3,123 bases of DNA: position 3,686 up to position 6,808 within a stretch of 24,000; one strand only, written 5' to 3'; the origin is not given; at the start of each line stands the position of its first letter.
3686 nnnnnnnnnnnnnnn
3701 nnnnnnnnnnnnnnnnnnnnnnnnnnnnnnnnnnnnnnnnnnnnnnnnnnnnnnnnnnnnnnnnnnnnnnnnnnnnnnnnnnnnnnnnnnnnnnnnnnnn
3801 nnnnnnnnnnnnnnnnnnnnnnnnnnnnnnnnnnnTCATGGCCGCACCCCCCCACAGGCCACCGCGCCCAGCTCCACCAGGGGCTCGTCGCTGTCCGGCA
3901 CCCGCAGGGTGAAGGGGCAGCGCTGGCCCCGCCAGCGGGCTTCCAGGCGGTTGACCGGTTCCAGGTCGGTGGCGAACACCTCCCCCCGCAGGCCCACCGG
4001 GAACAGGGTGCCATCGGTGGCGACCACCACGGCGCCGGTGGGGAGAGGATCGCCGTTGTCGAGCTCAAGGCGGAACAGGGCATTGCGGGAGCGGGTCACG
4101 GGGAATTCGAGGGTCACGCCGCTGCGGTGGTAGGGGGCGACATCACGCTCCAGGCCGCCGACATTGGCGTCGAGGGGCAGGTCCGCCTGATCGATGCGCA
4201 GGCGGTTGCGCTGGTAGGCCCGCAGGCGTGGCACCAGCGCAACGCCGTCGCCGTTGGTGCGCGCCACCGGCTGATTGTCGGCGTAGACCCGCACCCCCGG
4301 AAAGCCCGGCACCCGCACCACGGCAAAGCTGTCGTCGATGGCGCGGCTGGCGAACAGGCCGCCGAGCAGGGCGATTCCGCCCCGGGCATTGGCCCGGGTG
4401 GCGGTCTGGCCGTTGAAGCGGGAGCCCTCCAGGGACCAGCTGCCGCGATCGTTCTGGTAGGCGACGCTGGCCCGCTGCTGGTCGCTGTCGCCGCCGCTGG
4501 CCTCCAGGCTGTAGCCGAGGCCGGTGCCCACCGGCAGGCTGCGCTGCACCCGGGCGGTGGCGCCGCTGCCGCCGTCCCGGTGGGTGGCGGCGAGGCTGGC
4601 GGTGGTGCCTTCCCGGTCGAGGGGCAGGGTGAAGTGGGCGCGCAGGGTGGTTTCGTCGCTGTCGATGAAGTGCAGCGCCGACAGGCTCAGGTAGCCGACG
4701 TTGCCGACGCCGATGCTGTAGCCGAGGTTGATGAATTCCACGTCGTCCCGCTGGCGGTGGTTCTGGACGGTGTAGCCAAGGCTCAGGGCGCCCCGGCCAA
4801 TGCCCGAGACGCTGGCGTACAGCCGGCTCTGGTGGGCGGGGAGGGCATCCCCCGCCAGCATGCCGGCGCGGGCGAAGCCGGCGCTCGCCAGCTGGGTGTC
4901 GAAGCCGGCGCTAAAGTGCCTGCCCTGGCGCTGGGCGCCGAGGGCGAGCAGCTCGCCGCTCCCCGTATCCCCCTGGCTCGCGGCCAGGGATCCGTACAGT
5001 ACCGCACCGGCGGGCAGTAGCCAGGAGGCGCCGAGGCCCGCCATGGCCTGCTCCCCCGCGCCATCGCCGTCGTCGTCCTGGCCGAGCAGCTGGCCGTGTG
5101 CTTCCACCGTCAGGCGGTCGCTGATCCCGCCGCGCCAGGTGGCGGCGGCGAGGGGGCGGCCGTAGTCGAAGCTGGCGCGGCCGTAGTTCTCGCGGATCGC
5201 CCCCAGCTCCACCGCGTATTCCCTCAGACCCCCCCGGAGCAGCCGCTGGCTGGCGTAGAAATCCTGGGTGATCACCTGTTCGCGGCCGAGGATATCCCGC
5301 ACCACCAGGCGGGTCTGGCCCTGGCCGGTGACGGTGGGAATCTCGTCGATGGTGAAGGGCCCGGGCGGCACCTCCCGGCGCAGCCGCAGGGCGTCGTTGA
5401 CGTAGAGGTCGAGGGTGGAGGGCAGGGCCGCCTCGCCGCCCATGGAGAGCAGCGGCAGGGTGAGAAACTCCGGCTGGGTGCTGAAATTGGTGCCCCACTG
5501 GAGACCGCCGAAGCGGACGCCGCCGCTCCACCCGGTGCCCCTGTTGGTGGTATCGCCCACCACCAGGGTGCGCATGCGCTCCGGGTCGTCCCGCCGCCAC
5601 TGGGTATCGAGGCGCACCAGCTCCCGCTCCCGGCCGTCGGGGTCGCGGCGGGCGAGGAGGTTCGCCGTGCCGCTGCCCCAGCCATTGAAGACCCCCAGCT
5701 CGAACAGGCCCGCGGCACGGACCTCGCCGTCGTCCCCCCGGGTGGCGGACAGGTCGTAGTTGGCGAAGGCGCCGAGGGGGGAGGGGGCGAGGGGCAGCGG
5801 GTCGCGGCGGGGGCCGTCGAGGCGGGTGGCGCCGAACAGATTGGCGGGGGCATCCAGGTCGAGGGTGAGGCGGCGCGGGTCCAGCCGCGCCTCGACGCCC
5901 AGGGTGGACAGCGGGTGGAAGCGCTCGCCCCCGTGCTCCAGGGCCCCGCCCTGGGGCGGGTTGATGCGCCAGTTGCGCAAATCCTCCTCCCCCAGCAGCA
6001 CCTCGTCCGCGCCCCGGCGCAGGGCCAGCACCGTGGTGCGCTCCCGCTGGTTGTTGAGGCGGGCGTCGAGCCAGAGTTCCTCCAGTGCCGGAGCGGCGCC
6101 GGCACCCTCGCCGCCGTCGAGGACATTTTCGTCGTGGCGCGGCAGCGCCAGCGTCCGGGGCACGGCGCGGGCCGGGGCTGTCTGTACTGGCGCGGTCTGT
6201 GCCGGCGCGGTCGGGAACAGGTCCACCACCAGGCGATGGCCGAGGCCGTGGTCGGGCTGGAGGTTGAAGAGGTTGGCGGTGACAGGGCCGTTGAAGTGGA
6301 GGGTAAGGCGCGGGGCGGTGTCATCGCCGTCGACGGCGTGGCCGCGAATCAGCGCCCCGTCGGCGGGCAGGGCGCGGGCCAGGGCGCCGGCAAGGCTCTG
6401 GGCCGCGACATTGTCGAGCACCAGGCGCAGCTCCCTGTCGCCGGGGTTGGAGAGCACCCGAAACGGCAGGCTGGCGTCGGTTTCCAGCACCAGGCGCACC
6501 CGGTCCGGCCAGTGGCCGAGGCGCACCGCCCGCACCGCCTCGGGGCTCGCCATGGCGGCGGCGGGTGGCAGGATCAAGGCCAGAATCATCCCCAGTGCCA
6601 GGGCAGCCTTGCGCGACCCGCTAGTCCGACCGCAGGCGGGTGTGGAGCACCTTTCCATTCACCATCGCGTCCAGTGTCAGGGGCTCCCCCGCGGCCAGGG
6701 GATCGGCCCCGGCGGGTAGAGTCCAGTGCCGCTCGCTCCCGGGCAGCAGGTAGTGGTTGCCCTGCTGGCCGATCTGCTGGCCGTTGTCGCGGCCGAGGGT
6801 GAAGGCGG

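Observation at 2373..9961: Locus-level hypothesis: an archaic chaperone-usher pilus wired to c-di-GMP by three receptor-type elements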

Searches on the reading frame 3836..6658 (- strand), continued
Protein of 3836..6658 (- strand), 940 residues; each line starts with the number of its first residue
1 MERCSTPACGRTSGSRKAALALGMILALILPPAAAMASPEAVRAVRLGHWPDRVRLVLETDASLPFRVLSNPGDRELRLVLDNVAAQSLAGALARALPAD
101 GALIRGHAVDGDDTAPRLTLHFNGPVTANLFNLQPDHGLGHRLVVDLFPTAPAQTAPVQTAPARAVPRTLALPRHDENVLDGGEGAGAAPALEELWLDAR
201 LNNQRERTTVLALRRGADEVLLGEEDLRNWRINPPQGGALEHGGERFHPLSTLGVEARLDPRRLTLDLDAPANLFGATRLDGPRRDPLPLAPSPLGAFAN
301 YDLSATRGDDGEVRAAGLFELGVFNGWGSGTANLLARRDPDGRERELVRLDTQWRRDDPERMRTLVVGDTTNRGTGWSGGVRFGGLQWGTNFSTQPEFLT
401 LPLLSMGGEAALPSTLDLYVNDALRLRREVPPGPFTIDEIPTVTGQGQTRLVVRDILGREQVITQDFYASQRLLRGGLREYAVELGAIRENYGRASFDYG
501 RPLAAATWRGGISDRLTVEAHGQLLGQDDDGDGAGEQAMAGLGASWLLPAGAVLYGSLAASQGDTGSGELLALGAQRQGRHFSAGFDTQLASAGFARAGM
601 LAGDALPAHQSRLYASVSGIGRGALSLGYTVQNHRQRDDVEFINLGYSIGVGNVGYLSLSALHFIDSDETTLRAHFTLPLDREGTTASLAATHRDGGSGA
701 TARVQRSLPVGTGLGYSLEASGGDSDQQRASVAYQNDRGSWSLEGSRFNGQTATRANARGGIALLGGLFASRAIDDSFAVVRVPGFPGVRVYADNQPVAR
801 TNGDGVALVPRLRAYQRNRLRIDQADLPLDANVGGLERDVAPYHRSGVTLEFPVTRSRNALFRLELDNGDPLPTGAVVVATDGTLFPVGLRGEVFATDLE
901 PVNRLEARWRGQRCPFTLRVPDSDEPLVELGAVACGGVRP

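Call 37: find_encoding_contigs(protein=P0127, flank=8000, max_places=1)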
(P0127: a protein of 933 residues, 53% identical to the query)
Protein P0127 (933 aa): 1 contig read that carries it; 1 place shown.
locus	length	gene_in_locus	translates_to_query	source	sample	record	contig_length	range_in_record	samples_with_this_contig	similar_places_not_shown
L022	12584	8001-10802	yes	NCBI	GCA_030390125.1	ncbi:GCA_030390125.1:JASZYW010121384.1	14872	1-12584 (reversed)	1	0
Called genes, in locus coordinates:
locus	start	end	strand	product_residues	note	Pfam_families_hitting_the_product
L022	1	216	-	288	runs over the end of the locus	PF08668:HDOD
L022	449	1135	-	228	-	PF00072:Response_reg, PF00486:Trans_reg_C (weak)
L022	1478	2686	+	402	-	PF00072:Response_reg (weak), PF00563:EAL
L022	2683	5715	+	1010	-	PF08447:PAS_3, PF08448:PAS_4, PF00989:PAS, PF13426:PAS_9, PF08447:PAS_3, PF08448:PAS_4, PF08447:PAS_3, PF02518:HATPase_c, +3 more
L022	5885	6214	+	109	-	PF00072:Response_reg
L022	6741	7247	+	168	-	PF05229:SCPU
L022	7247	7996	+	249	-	PF00345:PapD_N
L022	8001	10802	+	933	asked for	PF00577:Usher, PF13953:PapC_C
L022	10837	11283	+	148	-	PF05229:SCPU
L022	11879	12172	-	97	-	-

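Call 38: find_encoding_contigs(protein=P0133, flank=8000, max_places=1)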
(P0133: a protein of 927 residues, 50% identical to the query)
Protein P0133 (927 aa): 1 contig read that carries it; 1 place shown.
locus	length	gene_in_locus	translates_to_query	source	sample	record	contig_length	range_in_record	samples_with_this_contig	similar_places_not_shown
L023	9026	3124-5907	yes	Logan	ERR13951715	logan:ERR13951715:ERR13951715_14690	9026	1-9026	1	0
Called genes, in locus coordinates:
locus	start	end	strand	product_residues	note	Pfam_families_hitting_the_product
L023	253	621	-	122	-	PF00072:Response_reg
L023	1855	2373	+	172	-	PF05229:SCPU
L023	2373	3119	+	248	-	PF00345:PapD_N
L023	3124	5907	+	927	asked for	PF00577:Usher, PF13953:PapC_C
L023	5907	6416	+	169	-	PF05229:SCPU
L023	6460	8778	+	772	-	PF03924:CHASE, PF00989:PAS (faint), PF08448:PAS_4 (weak), PF13426:PAS_9 (weak), PF08448:PAS_4, PF00990:GGDEF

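Call 60: search_protein_families(library=ncbifam, proteins=[window:3836-6658:-], max_evalue=0.001)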
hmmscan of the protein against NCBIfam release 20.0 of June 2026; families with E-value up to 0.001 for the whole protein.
window:3836-6658:- (940 aa): 13 families
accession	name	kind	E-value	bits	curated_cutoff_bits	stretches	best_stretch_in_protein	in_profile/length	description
NF011760.0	PRK15213.1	equivalog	1.9e-17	62.6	752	1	687-882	554-747/796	PefC/AfrB family outer membrane usher protein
NF011784.0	PRK15248.1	equivalog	4.6e-16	57.9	996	1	765-920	678-835/853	fimbrial outer membrane usher protein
NF011769.0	PRK15223.1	equivalog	4.1e-14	51.3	1105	1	716-922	614-821/836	fimbrial biogenesis outer membrane usher protein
NF007337.0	PRK09828.1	equivalog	5.2e-13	47.9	830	1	707-915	626-835/865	outer membrane usher protein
NF011832.0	PRK15304.1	subfamily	8.9e-13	47.1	723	1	749-922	607-785/801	fimbrial biogenesis usher protein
NF011763.0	PRK15217.1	subfamily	2.7e-11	42.4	933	1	750-884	642-775/826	fimbrial biogenesis outer membrane usher protein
NF011822.1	PRK15294.1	equivalog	3.7e-10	38.4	1397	1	699-923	605-831/845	fimbrial outer membrane usher protein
NF011754.0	PRK15207.1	equivalog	6.3e-10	37.8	1271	1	674-917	572-822/842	outer membrane usher protein LpfC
NF011826.0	PRK15298.1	equivalog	9.4e-08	30.4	1422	1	756-914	666-825/848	fimbrial outer membrane usher protein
NF011740.0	PRK15193.1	equivalog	2.4e-07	29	995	1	753-910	692-847/877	fimbrial biogenesis usher protein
NF038267.1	amidase_AmiC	exception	5.1e-07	28.7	700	1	33-154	27-149/407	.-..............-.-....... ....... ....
NF011774.0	PRK15235.1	exception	5.5e-07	28.3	1191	1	728-911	596-786/814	SEF14/SEF18 fimbria usher protein SefC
NF011812.0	PRK15284.1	subfamily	0.00057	17.8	972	1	759-918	664-827/881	outer membrane usher protein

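Call 62: find_encoding_contigs(protein=P0151, flank=7000, max_places=1)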
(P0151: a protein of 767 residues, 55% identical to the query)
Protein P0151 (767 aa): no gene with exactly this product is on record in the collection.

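Call 63: find_encoding_contigs(protein=P0163, flank=7000, max_places=1)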
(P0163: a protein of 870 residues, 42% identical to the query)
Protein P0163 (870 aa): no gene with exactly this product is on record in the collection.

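Call 64: find_encoding_contigs(protein=P0154, flank=7000, max_places=1)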
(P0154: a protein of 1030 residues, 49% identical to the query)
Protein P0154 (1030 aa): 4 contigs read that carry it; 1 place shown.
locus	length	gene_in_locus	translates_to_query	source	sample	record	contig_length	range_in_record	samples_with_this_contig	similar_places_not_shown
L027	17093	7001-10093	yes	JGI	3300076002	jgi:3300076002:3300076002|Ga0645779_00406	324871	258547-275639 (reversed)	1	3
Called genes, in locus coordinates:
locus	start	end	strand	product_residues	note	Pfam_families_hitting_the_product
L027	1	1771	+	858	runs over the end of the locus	PF03176:MMPL, PF02460:Patched, PF12349:Sterol-sensing (weak), PF03176:MMPL, PF00873:ACR_tran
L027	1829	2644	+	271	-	PF17131:TP_0789-like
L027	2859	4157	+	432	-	-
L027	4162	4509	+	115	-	PF01022:HTH_5, PF12840:HTH_20 (faint)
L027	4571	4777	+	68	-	PF11127:YgaP-like_TM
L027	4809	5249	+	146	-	PF02635:DsrE (weak)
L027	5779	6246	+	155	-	PF05229:SCPU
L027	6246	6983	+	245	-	PF14016:DUF4232 (faint), PF00345:PapD_N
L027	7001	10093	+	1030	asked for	PF00577:Usher, PF13953:PapC_C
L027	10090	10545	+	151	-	PF05229:SCPU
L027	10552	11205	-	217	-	PF01590:GAF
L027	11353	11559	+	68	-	-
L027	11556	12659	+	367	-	PF02812:ELFV_dehydrog_N, PF00208:ELFV_dehydrog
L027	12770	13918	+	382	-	PF02771:Acyl-CoA_dh_N, PF02770:Acyl-CoA_dh_M, PF00441:Acyl-CoA_dh_1, PF08028:Acyl-CoA_dh_2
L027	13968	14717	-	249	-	-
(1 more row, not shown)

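Call 65: find_encoding_contigs(protein=P0126, flank=7000, max_places=1)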
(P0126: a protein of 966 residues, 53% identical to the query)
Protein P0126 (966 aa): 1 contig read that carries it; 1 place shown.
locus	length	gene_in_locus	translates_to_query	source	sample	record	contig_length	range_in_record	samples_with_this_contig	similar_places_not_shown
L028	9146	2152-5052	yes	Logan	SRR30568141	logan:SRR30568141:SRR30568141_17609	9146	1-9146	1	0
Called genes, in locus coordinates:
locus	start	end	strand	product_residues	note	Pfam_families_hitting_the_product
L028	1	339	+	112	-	?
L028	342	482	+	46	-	-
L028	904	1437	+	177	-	PF05229:SCPU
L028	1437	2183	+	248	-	PF00345:PapD_N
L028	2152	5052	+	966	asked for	PF00577:Usher, PF13953:PapC_C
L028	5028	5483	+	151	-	PF05229:SCPU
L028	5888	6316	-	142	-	PF12844:HTH_19, PF13560:HTH_31, PF13744:HTH_37 (faint), PF01381:HTH_3, PF13443:HTH_26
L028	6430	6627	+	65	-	PF01381:HTH_3, PF12844:HTH_19, PF13443:HTH_26, PF13560:HTH_31, PF13744:HTH_37 (weak), PF22495:HTH_92 (weak)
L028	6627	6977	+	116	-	PF13730:HTH_36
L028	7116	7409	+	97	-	PF05565:Sipho_Gp157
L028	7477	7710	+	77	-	-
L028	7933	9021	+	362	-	PF00589:Phage_integrase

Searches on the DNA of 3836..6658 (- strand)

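Call 11: search_rna_families(sources=[L001, L002, L003, L004, L005, L006, L007], threshold=gathering)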
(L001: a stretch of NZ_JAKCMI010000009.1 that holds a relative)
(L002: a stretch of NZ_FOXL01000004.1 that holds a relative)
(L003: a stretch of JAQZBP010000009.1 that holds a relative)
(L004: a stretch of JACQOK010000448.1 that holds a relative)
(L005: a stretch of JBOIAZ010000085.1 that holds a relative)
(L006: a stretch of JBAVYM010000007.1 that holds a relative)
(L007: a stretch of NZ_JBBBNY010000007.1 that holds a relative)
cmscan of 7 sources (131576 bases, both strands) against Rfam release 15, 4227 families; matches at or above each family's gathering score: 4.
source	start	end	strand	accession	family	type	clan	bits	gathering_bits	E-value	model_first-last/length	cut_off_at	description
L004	11862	11934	-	RF00005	tRNA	Gene; tRNA;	CL00001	67.6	29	2.9e-12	1-71/71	no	tRNA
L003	8183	8284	+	RF01051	c-di-GMP-I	Cis-reg; riboswitch;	CL00126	61.8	35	2.3e-09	1-87/87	no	c-di-GMP-I riboswitch aptamer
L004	11735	11805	-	RF00005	tRNA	Gene; tRNA;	CL00001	60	29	3.7e-10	1-71/71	no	tRNA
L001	8250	8338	+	RF01051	c-di-GMP-I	Cis-reg; riboswitch;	CL00126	58.5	35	1.5e-08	1-87/87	no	c-di-GMP-I riboswitch aptamer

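Call 12: search_rna_families(sources=[L008, L009, L010, L011, L012, L013, L014, L015], threshold=gathering)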
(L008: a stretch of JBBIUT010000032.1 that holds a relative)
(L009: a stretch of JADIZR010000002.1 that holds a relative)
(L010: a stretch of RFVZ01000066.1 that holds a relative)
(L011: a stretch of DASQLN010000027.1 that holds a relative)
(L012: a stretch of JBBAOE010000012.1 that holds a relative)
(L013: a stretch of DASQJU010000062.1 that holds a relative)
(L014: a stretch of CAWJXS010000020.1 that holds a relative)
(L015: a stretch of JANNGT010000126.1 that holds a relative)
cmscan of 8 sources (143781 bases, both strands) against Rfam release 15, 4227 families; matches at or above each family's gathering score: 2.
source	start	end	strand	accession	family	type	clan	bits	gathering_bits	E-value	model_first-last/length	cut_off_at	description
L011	6131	6203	+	RF00005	tRNA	Gene; tRNA;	CL00001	65.3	29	1.4e-11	1-71/71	no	tRNA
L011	2593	2664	+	RF00005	tRNA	Gene; tRNA;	CL00001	61.4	29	1.6e-10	1-71/71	no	tRNA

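Call 39: search_rna_families(sources=[L020, L021, L022, L023], threshold=gathering)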
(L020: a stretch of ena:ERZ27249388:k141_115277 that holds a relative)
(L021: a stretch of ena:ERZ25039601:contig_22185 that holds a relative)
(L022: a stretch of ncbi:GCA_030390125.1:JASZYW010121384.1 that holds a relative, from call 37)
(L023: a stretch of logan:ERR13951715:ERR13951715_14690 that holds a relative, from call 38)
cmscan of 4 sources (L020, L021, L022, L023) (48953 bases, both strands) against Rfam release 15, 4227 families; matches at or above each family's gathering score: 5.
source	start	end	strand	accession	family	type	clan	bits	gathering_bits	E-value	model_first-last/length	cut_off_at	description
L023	1632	1720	+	RF01051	c-di-GMP-I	Cis-reg; riboswitch;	CL00126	78.3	35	8.2e-14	1-87/87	no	c-di-GMP-I riboswitch aptamer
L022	6507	6595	+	RF01051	c-di-GMP-I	Cis-reg; riboswitch;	CL00126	74.7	35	6.1e-13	1-87/87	no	c-di-GMP-I riboswitch aptamer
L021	3540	3628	+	RF01051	c-di-GMP-I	Cis-reg; riboswitch;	CL00126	68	35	2.7e-11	1-87/87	no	c-di-GMP-I riboswitch aptamer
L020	6386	6474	+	RF03167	c-di-GMP-I-GGC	Cis-reg; riboswitch;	CL00126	65.1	59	3.1e-13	1-80/80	no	c-di-GMP-I-GGC riboswitch aptamer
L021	1137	1224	-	RF01051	c-di-GMP-I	Cis-reg; riboswitch;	CL00126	43.6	35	2.4e-05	1-87/87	no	c-di-GMP-I riboswitch aptamer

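Call 66: search_rna_families(sources=[L027, L028, L026], threshold=gathering)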
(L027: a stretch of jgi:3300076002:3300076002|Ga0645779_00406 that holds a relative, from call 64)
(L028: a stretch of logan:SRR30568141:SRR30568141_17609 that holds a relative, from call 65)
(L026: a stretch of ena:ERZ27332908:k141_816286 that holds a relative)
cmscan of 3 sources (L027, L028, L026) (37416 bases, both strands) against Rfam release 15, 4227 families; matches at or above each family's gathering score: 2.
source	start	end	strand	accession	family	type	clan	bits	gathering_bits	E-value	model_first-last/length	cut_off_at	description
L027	5513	5606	+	RF03167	c-di-GMP-I-GGC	Cis-reg; riboswitch;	CL00126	69.3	59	1.5e-14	1-80/80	no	c-di-GMP-I-GGC riboswitch aptamer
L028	687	775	+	RF03167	c-di-GMP-I-GGC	Cis-reg; riboswitch;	CL00126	64.4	59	3.8e-13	1-80/80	no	c-di-GMP-I-GGC riboswitch aptamer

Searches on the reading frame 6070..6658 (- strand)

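Call 9: search_protein_families(library=pfam, proteins=[window:6100-6658:-], max_evalue=10)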
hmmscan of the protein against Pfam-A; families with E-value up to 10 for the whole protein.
window:6100-6658:- (186 aa): 1 family
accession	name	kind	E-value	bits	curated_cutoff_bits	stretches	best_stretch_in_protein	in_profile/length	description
PF11741.13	AMIN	-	0.0024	18.3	20.5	2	41-66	59-87/101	AMIN domain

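Call 28: find_homologous_proteins(query=window:6070-6658:-)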
Query window:6070-6658:- (196 aa): 1 proteins with E <= 0.001 among 4577 candidates.
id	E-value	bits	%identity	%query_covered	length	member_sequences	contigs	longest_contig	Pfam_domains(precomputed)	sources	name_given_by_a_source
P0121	6.7e-96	338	85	100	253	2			-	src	-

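Call 32: search_solved_structures(query=A2, max_evalue=10, show_alignments=2)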
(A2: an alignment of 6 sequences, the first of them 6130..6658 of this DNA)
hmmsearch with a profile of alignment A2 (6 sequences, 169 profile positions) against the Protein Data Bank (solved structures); distinct sequences matched with E-value up to 10: 3.
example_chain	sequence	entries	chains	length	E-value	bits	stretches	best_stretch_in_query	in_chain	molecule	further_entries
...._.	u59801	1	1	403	5.1e-26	94.3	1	34-152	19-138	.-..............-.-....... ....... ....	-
3jc8_Qa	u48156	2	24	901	4.4e-05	26.2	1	32-77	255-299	PilQ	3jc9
4qvs_A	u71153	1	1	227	1.2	11.7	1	43-109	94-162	S-layer domain-containing protein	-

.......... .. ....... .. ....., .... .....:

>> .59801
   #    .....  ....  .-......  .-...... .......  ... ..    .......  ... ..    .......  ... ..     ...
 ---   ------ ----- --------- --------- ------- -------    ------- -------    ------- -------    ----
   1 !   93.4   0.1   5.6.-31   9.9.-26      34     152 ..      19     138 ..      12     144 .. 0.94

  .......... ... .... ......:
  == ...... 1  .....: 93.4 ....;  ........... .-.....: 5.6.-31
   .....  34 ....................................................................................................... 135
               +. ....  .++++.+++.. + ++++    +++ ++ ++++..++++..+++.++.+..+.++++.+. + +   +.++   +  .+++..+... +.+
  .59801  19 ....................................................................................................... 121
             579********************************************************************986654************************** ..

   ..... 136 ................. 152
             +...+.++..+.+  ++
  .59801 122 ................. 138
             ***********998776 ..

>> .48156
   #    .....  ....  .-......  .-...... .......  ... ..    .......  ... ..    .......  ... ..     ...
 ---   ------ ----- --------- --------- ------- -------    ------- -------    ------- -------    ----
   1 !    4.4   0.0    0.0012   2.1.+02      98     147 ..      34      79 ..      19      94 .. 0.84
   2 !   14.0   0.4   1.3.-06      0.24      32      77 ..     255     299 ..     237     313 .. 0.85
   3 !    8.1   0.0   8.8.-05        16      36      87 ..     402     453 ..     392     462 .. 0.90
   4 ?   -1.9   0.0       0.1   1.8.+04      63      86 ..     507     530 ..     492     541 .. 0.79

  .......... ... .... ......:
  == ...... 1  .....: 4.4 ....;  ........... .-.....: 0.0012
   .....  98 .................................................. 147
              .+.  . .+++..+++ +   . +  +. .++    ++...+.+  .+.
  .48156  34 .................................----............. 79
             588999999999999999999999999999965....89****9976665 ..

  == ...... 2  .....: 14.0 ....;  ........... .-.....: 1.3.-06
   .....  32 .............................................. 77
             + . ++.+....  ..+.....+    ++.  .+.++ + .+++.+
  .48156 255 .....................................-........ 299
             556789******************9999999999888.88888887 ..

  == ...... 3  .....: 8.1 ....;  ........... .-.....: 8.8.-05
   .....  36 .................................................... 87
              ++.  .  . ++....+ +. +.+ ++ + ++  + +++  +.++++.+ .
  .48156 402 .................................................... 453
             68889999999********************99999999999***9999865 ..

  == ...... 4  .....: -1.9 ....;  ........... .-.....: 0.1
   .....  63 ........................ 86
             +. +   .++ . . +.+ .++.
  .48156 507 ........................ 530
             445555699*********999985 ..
